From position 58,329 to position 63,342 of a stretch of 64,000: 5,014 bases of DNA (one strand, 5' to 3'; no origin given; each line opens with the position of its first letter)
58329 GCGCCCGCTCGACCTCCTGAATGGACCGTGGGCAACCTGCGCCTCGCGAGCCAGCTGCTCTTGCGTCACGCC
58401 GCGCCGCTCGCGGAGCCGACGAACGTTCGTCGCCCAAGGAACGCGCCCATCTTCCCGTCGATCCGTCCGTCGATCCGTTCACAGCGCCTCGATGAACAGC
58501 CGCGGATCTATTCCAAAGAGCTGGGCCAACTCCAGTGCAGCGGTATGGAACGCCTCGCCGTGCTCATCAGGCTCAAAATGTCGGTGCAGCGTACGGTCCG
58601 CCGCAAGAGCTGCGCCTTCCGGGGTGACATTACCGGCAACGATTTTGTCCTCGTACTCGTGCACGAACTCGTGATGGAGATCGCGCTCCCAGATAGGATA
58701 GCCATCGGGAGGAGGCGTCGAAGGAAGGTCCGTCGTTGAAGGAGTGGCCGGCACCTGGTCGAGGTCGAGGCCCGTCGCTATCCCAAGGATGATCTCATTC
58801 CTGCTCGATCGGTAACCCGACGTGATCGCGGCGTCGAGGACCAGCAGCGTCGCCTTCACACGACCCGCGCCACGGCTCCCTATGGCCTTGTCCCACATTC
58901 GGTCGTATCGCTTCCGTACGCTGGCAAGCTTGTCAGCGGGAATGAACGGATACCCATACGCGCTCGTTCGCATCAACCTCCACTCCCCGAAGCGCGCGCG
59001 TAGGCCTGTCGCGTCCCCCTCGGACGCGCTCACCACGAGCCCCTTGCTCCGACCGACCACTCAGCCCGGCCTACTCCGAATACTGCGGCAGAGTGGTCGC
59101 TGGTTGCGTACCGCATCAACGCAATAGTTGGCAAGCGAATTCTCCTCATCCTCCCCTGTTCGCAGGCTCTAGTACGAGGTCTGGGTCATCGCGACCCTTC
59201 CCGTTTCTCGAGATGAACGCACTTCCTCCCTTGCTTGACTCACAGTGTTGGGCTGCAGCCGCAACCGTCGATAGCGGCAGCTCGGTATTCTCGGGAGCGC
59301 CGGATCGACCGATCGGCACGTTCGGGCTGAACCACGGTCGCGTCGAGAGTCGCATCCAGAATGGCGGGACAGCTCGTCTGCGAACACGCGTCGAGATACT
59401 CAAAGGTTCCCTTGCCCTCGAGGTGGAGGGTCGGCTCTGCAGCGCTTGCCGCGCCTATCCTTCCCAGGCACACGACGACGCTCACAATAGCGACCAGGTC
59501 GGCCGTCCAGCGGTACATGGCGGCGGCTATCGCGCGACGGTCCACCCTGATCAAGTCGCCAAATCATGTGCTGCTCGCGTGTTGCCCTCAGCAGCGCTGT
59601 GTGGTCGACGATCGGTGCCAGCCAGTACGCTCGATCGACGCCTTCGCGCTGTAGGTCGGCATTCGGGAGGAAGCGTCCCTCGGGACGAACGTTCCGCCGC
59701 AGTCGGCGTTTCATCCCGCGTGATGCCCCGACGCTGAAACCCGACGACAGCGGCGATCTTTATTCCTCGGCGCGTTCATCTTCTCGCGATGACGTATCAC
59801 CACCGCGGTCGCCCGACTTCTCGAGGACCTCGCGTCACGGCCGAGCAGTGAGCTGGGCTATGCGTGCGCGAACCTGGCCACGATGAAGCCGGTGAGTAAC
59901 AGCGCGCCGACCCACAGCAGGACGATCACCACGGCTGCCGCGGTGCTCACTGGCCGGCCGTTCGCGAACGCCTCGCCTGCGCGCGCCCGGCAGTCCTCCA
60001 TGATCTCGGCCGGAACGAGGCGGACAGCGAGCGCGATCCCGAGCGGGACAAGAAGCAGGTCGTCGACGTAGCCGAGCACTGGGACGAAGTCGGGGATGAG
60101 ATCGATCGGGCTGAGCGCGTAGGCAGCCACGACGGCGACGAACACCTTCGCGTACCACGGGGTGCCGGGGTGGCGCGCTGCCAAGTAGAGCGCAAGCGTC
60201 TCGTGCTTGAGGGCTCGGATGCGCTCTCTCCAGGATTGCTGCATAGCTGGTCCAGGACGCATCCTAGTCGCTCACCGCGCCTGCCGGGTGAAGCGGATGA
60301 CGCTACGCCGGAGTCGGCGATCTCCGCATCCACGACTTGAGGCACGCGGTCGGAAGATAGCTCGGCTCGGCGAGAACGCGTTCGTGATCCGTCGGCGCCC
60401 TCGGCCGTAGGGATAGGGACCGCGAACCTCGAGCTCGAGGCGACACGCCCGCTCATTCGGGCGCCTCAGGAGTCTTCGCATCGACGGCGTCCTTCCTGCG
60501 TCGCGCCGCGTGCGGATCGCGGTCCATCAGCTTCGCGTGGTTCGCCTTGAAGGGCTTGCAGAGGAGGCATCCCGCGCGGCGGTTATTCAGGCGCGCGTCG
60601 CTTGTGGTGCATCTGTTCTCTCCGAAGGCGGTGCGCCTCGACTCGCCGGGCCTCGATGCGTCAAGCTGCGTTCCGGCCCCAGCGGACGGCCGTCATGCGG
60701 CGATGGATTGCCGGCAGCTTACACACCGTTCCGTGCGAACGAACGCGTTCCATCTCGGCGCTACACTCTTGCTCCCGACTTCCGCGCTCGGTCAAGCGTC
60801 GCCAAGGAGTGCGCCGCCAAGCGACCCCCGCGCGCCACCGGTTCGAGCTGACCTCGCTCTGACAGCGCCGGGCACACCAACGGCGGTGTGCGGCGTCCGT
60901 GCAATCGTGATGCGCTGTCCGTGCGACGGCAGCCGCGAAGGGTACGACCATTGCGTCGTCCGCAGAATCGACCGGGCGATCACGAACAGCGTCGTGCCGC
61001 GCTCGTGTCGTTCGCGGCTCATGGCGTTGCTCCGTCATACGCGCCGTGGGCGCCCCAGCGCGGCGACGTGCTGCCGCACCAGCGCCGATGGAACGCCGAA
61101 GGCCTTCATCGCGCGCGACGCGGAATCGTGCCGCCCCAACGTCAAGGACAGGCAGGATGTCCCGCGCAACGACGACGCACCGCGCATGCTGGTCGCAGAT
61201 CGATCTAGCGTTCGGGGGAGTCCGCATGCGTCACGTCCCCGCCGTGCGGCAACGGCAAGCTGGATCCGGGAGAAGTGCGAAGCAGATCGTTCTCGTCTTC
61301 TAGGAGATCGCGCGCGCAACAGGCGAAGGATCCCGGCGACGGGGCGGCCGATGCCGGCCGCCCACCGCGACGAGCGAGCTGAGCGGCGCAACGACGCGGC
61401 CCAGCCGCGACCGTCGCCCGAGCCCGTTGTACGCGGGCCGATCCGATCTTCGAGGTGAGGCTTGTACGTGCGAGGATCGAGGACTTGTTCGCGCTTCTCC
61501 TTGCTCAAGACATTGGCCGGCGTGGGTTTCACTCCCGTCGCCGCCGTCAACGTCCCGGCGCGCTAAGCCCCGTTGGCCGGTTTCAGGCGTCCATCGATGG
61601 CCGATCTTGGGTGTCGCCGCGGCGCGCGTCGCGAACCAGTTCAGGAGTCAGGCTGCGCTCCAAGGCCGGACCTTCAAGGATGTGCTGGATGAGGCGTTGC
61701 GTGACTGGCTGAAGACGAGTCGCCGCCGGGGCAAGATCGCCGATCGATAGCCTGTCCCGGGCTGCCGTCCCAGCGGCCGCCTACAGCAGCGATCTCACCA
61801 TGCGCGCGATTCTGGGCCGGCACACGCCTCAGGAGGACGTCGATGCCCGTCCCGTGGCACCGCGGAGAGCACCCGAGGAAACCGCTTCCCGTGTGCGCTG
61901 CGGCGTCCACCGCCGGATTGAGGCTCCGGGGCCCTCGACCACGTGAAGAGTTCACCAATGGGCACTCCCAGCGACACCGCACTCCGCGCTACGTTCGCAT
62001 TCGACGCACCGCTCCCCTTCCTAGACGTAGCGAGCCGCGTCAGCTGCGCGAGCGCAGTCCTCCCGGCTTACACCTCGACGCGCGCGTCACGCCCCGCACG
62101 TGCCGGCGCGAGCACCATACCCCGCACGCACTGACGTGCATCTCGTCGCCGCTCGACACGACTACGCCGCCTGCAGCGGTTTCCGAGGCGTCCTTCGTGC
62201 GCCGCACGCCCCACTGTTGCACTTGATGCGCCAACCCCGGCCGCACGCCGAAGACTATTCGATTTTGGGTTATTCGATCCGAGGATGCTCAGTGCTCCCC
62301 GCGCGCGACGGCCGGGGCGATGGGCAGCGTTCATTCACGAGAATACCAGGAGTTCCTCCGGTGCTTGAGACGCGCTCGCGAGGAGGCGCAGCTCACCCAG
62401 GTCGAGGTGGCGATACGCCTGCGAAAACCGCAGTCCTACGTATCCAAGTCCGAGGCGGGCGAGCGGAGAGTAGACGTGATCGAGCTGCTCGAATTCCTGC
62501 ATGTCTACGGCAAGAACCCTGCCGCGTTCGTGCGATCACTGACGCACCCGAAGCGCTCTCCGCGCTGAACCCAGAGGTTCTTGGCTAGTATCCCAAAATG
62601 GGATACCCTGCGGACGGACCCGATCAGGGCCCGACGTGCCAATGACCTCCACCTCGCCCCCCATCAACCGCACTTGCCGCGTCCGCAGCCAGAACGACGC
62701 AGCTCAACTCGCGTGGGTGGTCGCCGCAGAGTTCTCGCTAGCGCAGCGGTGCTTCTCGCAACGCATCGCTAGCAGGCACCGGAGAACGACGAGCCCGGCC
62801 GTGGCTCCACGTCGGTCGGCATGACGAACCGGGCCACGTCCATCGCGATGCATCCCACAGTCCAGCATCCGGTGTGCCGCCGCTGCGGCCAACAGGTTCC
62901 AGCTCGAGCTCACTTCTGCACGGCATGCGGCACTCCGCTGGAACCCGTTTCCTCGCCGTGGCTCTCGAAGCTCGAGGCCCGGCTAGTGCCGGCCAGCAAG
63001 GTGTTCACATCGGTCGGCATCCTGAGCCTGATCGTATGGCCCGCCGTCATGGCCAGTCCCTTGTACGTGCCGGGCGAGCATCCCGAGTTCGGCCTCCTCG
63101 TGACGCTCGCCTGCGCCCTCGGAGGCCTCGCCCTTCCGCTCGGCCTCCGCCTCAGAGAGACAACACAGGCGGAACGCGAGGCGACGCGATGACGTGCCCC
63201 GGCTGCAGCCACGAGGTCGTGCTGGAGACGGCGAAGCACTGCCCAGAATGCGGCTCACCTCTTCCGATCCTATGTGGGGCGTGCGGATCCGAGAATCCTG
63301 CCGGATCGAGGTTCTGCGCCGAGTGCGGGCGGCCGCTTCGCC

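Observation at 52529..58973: Integrase-bounded island architecture with AT-rich att-like region and disrupted regulators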

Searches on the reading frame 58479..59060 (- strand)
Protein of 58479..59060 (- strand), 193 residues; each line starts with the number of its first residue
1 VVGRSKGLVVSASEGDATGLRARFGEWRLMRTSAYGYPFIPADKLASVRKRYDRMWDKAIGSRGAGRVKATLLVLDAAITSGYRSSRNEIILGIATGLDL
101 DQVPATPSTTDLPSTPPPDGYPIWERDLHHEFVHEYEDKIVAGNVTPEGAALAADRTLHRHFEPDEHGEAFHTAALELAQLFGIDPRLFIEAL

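Call 6: search_protein_families(library=pfam, proteins=[window:58479-59060:-], max_evalue=0.01)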
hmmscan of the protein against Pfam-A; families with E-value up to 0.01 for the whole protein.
window:58479-59060:- (193 aa): 0 families

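Call 7: search_protein_families(library=padloc, proteins=[window:58479-59060:-], max_evalue=0.01)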
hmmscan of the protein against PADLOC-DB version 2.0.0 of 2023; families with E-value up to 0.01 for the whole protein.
window:58479-59060:- (193 aa): 0 families

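Call 16: search_protein_families(library=ncbifam, proteins=[window:58479-59060:-], max_evalue=0.01)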
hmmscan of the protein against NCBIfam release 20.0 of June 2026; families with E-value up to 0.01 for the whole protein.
window:58479-59060:- (193 aa): 0 families

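Call 34: find_homologous_proteins(query=window:58479-59060:-)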
Query window:58479-59060:- (193 aa): 2 proteins with E <= 0.001 among 454 candidates.
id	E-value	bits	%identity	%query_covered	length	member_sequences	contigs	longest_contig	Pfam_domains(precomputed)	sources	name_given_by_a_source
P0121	5.7e-103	361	98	85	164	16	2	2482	-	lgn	-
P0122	3.5e-38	149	51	80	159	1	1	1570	-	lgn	-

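Call 35: find_encoding_contigs(protein=P0121, flank=10000, max_places=6)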
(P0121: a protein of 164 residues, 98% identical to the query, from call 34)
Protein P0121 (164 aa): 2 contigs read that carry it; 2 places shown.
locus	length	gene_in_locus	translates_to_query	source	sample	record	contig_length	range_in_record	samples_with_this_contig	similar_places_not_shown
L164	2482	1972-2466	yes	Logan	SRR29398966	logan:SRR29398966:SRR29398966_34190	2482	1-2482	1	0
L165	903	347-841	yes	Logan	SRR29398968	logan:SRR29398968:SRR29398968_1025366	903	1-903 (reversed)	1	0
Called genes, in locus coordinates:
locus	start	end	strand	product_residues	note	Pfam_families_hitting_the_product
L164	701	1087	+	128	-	PF06803:DUF1232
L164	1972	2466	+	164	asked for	-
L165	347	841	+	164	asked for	-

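Call 36: find_encoding_contigs(protein=P0122, flank=10000, max_places=6)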
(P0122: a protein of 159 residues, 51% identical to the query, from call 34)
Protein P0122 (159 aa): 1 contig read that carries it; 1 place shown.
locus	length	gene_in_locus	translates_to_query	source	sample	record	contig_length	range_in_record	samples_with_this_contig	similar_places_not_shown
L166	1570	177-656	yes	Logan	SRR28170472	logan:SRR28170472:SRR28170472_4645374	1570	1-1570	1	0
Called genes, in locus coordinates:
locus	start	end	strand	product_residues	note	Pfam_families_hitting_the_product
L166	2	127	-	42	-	?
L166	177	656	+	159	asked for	-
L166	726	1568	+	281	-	?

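Call 45: search_protein_representatives(protein=window:58479-58973:-)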
Query: 164 residues. Proteins with E-value up to 0.001 (for the whole library): 54; up to 1e-10: 6; up to 1e-30: 2. The best 54 are listed.
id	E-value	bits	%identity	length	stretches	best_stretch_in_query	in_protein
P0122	6.6e-39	149.6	52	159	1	10-164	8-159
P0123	3.4e-31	124.5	44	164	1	13-164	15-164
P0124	2.5e-13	66.4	38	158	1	13-158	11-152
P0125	6.7e-12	61.8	34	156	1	19-164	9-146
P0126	6.7e-12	61.8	31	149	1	19-161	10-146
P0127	6.9e-11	58.5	36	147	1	14-157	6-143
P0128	3.4e-10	56.2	28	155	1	21-162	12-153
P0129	4.4e-09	52.6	34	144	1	19-159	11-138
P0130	5.5e-09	52.3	40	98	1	87-161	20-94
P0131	6.6e-09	52.0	35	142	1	18-155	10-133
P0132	1.6e-08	50.7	35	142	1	19-164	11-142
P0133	5.3e-08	49.1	29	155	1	18-156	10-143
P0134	5.6e-08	49.0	42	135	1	87-161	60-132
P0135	9.3e-08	48.3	33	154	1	18-162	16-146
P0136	2.3e-07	47.0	29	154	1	17-160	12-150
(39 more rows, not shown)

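Call 57: search_protein_families(library=pfam, alignment_id=A3, max_evalue=0.1)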
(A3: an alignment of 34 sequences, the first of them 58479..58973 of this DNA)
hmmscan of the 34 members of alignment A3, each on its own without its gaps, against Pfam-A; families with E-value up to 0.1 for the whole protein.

A. member 1, window:58479-58973:- (164 aa): 0 families

B. families by the number of members that match (of 34 scanned): 5 families
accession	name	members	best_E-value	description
PF10026.15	DUF2268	1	0.024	Predicted Zn-dependent protease (DUF2268)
PF09415.16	CENP-X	1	0.038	CENP-S associating Centromere protein X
PF08645.17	PNK3P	1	0.054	Polynucleotide kinase 3 phosphatase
PF24454.1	DUF7570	1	0.065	Family of unknown function (DUF7570)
PF19981.4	DUF6417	1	0.083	Family of unknown function (DUF6417)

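Call 58: search_solved_structures(query=A3, max_evalue=10)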
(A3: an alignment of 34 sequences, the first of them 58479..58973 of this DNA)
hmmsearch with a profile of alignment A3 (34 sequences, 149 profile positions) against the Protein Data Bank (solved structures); distinct sequences matched with E-value up to 10: 6.
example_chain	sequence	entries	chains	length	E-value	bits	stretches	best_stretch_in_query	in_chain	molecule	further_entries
5f1y_A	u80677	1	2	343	0.36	13.6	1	8-69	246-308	MccC family protein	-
5f9m_A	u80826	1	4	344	0.36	13.6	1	8-69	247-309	MccC family protein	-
5f5x_A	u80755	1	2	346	0.36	13.6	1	8-69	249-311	MccC family protein Ba3275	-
5jyb_A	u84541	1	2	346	0.54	13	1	10-69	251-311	MccC family protein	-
4lgi_A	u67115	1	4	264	1.2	11.9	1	58-93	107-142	Uncharacterized protein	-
4o2i_A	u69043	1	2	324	1.4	11.7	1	58-93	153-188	Non-LEE encoded type III effector C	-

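Call 69: predict_structure(alignment_id=A3)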
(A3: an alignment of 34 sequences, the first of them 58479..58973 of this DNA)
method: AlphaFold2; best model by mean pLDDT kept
length: 164 residues; sequences in the alignment: 34
mean_pLDDT: 94.3   pTM: 0.90
mean pLDDT of the five models: 94.3, 93.3, 92.3, 92.1, 91.8
residues with pLDDT >= 90: 141; 70-90: 22; 50-70: 1; < 50: 0
segments of 3 or more residues with pLDDT < 50: none
pLDDT, mean of each block of 10 residues (from residue 1): 90 97 96 87 97 97 93 94 86 96 98 98 96 90 98 96 95
secondary structure, 60 per line:
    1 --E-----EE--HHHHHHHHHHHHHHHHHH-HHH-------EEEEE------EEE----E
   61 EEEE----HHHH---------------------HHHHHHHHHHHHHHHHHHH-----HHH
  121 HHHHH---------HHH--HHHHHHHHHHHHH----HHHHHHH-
elements in order: H13-30 E42-46 E53-55 E60-64 H69-72 H94-112 H118-125 H140-152 H157-163

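Call 79: search_protein_families(library=phrogs, proteins=[window:58479-58973:-], max_evalue=0.01)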
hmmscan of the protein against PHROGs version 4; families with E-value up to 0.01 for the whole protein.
window:58479-58973:- (164 aa): 0 families

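Call 92: search_protein_families(library=pfam, proteins=[L166:726-1568:+], max_evalue=1)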
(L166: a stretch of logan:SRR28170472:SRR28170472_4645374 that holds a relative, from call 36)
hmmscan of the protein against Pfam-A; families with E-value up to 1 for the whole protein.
L166:726-1568:+ (281 aa): 4 families
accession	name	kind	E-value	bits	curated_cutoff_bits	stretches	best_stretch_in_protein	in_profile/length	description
PF00069.31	Pkinase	-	2.3e-18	67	31.7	1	9-219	2-204/263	Protein kinase domain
PF07714.23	PK_Tyr_Ser-Thr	-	1e-13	51.6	23.1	1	10-262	3-258/258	Protein tyrosine and serine/threonine kinase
PF01636.29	APH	-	0.059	13.6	23.2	1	79-140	113-180/239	Phosphotransferase enzyme family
PF14531.12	Kinase-like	-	0.34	10.6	25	1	116-180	152-217/289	Kinase-like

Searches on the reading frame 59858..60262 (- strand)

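Call 6: search_protein_families(library=pfam, proteins=[window:59858-60262:-], max_evalue=0.01)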
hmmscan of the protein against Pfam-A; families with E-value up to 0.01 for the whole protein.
window:59858-60262:- (134 aa): 1 family
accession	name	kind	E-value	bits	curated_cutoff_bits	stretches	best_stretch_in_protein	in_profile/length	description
PF06803.17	DUF1232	-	5.9e-13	48.8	23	1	38-74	1-37/37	Protein of unknown function (DUF1232)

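Call 16: search_protein_families(library=ncbifam, proteins=[window:59858-60262:-], max_evalue=0.01)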
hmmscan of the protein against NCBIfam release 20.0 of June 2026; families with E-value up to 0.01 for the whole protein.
window:59858-60262:- (134 aa): 0 families

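Call 79: search_protein_families(library=phrogs, proteins=[window:59858-60244:-], max_evalue=0.01)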
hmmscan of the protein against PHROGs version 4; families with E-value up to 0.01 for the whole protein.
window:59858-60244:- (128 aa): 1 family
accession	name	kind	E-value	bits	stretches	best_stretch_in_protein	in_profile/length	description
phrog_14750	-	unknown function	1e-23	84.9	1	10-95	37-122/134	-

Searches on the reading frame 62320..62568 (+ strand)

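Call 6: search_protein_families(library=pfam, proteins=[window:62320-62568:+], max_evalue=0.01)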
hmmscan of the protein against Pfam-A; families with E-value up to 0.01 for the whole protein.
window:62320-62568:+ (82 aa): 2 families
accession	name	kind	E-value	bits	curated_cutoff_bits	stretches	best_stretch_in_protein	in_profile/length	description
PF13560.12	HTH_31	-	2.5e-09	37.8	27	1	12-64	2-55/64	Helix-turn-helix domain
PF01381.28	HTH_3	-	1.2e-07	32.1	23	1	16-68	1-53/55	Helix-turn-helix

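Call 16: search_protein_families(library=ncbifam, proteins=[window:62320-62568:+], max_evalue=0.01)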
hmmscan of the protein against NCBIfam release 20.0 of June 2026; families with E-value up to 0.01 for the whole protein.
window:62320-62568:+ (82 aa): 1 family
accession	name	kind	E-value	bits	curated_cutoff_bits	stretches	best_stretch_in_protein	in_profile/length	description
TIGR03070.1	couple_hipB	subfamily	0.0008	19.3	71.65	1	15-64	6-55/58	type II toxin-antitoxin system Y4mF family antitoxin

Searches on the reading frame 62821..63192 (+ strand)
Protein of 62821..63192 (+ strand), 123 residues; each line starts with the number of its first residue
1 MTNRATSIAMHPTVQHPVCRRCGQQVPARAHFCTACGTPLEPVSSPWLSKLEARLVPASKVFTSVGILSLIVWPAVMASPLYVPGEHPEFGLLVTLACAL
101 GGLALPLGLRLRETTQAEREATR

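Call 28: search_protein_families(library=pfam, proteins=[window:62821-63192:+], max_evalue=0.01)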
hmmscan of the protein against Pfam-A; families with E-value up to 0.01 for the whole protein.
window:62821-63192:+ (123 aa): 5 families
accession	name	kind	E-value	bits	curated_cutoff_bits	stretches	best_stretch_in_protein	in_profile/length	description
PF13240.11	Zn_Ribbon_1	-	8.7e-08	32.2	25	1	19-40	2-23/23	zinc-ribbon domain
PF12773.13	DZR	-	5.8e-06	26.8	27.3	1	19-41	1-23/45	Double zinc ribbon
PF18912.6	DZR_2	-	0.00018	21.7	27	1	15-41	20-47/56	Double zinc ribbon domain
PF13248.11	Zn_ribbon_3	-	0.0025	17.7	27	1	19-40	5-26/26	zinc-ribbon domain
PF17032.10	Zn_ribbon_15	-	0.0046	18.2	28.9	1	15-37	51-73/73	zinc-ribbon family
